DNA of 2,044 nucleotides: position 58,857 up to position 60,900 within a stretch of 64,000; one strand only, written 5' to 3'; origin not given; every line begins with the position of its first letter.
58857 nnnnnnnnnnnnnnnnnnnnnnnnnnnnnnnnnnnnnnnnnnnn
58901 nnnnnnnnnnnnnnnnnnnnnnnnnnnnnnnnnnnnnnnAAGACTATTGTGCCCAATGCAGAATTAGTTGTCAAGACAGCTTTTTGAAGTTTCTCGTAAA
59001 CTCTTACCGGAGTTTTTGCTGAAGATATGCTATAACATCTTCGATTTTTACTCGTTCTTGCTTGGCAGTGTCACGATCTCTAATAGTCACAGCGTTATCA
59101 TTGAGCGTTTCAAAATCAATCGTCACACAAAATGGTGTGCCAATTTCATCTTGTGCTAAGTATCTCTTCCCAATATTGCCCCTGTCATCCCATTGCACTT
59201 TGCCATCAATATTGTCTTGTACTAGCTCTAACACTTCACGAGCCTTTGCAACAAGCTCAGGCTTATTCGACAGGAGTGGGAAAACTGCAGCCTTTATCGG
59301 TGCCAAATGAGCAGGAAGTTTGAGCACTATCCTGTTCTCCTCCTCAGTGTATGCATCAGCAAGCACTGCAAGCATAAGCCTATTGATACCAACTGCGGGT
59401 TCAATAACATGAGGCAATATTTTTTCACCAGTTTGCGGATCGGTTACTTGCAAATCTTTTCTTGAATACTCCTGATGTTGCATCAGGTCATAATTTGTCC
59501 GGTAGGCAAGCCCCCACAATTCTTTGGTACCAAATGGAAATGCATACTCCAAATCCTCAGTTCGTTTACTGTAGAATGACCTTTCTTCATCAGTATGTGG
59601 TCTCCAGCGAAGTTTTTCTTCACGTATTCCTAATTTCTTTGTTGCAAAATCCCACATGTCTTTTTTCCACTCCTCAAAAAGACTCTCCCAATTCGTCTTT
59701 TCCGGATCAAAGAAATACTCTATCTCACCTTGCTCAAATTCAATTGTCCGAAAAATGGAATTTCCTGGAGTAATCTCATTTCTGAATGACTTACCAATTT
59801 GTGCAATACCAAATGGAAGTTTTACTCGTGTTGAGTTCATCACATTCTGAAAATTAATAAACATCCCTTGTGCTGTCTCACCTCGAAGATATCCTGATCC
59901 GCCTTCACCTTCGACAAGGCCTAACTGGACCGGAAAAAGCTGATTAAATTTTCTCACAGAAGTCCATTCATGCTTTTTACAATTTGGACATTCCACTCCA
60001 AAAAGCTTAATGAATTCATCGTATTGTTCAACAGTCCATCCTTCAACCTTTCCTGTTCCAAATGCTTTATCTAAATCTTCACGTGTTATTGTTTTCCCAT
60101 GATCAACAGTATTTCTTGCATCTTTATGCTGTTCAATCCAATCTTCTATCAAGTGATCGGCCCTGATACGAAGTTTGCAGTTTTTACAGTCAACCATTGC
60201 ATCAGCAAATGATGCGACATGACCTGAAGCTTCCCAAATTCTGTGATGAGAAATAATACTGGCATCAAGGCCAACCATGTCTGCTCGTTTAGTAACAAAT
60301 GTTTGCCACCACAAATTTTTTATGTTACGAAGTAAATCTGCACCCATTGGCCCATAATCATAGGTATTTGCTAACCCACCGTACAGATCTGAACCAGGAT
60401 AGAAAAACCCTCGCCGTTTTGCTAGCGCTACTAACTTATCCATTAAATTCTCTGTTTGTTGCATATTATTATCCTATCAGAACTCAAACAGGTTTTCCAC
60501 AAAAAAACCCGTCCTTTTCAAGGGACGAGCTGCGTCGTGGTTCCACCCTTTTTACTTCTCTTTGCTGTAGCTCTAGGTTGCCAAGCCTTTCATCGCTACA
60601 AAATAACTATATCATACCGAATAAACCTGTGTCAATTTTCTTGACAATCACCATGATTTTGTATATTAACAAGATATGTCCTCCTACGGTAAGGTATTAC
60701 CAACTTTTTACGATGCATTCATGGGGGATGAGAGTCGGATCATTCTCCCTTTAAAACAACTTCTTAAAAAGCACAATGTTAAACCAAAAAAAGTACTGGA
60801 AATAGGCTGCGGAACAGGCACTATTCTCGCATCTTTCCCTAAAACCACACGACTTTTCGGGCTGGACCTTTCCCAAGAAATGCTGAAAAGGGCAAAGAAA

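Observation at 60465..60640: Minimal glycine T-box leader upstream of glyS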

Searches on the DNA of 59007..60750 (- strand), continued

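Call 72: search_with_rna_model(model_id=R1, sources=[L198, L199, L200, L201, L202, L203, L204, L205, L206, L207], max_evalue=1, show_alignments=8)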
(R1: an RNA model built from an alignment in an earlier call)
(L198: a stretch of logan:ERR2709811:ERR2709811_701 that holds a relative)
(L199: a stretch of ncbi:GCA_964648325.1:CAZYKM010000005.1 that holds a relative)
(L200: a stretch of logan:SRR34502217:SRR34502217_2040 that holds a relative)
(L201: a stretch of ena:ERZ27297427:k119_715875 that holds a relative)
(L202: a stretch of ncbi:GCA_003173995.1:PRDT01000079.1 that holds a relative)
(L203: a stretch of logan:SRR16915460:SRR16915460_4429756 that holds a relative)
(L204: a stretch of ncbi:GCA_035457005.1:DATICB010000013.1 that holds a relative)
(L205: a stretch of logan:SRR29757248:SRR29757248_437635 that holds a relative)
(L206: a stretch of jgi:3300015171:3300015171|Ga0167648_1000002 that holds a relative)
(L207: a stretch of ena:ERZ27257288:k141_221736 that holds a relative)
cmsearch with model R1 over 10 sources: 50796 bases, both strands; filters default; matches with E-value up to 1: 8.
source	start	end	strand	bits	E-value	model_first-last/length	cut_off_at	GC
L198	1898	1979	+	73.3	5.4e-20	1-106/106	no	0.45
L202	1852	1932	+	67.2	3.4e-18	1-106/106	no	0.43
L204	1807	1929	+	60.1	3.9e-16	1-106/106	no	0.46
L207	1559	1674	+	58.4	1.2e-15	1-106/106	no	0.45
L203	1228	1357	+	58.2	1.4e-15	1-106/106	no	0.45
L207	1713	1837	+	45.6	6.5e-12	1-106/106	no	0.45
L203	1398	1522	+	38.3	9e-10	1-106/106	no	0.45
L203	2811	2889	+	8.6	0.4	1-106/106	no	0.37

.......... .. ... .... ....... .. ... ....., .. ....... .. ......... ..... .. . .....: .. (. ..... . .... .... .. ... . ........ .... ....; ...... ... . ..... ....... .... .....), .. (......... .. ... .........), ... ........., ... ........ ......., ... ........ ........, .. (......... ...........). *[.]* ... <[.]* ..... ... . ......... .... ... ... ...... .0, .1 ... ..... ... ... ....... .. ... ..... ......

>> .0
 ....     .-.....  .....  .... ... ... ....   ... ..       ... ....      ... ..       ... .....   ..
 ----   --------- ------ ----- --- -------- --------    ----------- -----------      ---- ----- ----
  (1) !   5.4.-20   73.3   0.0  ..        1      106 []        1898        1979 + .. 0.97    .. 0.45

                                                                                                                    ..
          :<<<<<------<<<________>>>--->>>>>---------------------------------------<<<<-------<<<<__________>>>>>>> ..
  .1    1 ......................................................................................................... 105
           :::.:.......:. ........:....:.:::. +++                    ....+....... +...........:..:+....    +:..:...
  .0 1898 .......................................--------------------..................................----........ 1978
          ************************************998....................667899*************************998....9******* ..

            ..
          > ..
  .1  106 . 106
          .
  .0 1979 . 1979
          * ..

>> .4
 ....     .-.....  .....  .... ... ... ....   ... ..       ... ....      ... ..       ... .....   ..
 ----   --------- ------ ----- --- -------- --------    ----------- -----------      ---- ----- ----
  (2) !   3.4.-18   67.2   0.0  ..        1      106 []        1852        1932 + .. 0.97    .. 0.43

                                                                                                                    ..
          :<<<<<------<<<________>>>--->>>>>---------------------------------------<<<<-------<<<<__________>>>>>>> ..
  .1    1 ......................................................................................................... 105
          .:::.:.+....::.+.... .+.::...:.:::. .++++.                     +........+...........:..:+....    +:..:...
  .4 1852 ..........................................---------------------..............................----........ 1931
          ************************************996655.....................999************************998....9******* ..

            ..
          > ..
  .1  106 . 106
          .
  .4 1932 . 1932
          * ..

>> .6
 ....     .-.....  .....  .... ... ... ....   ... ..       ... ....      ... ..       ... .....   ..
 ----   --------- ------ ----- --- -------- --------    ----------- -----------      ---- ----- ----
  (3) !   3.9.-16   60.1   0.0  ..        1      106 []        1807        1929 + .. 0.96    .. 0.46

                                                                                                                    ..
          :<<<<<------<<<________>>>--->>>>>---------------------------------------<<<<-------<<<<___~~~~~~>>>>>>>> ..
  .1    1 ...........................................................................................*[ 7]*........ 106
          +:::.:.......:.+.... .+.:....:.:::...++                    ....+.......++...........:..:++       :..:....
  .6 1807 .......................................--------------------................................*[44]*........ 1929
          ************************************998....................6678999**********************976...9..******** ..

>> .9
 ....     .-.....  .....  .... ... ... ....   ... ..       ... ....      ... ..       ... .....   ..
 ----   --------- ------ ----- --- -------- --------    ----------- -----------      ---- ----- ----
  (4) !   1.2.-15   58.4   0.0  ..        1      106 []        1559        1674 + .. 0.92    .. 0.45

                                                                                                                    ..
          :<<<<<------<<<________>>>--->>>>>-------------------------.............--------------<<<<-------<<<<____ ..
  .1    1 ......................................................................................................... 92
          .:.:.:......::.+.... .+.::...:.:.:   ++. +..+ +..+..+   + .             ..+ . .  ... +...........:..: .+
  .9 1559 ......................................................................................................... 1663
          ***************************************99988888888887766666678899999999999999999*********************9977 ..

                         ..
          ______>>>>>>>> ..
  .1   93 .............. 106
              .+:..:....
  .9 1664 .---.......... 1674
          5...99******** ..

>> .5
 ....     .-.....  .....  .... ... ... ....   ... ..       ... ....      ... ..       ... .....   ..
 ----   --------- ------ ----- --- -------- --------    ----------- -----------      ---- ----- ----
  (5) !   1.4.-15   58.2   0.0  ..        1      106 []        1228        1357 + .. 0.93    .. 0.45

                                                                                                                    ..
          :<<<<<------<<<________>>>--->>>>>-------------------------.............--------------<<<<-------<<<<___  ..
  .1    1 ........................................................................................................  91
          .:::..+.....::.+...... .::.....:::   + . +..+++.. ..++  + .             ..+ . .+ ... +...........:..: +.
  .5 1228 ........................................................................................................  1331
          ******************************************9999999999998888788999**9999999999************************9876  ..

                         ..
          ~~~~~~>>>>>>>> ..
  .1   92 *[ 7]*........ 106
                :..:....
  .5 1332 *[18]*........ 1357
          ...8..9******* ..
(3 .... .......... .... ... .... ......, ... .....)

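Call 78: search_with_rna_model(model_id=R1, sources=[window, L001, L002, L020, L038, L053, L198, L202, L203, L204, L207], max_evalue=0.000001, make_alignment=true)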
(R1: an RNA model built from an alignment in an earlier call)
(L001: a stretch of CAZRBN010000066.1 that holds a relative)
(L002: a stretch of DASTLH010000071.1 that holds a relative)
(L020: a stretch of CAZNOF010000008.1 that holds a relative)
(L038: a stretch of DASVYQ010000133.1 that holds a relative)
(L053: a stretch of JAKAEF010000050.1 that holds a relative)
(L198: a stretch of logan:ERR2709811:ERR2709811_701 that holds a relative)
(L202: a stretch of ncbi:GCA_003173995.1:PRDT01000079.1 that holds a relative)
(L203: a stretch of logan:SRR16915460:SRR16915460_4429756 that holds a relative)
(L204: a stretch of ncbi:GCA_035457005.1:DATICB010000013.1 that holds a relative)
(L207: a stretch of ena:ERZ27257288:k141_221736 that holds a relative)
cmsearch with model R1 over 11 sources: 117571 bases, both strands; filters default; matches with E-value up to 0.000001: 13.
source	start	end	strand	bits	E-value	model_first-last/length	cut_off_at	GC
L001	2825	2925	+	77.2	8.9e-21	1-106/106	no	0.42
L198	1898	1979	+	73.3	1.2e-19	1-106/106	no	0.45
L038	2870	2951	+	73.3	1.3e-19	1-106/106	no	0.43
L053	2870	2951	+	72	3.1e-19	1-106/106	no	0.49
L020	2838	2946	+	69.7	1.4e-18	1-106/106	no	0.48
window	60521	60600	-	68.8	2.5e-18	1-106/106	no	0.51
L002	2302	2382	+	67.7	5.3e-18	1-106/106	no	0.44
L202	1852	1932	+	67.2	7.8e-18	1-106/106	no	0.43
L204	1807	1929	+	60.1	9.1e-16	1-106/106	no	0.46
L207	1559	1674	+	58.4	2.7e-15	1-106/106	no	0.45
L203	1228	1357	+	58.2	3.2e-15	1-106/106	no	0.45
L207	1713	1837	+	45.6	1.5e-11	1-106/106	no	0.45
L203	1398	1522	+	38.3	2.1e-09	1-106/106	no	0.45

Alignment A6: 13 matches aligned to the model, 173 columns, each read 5' to 3' on its own strand. Consensus structure (alignment columns), stored with it:
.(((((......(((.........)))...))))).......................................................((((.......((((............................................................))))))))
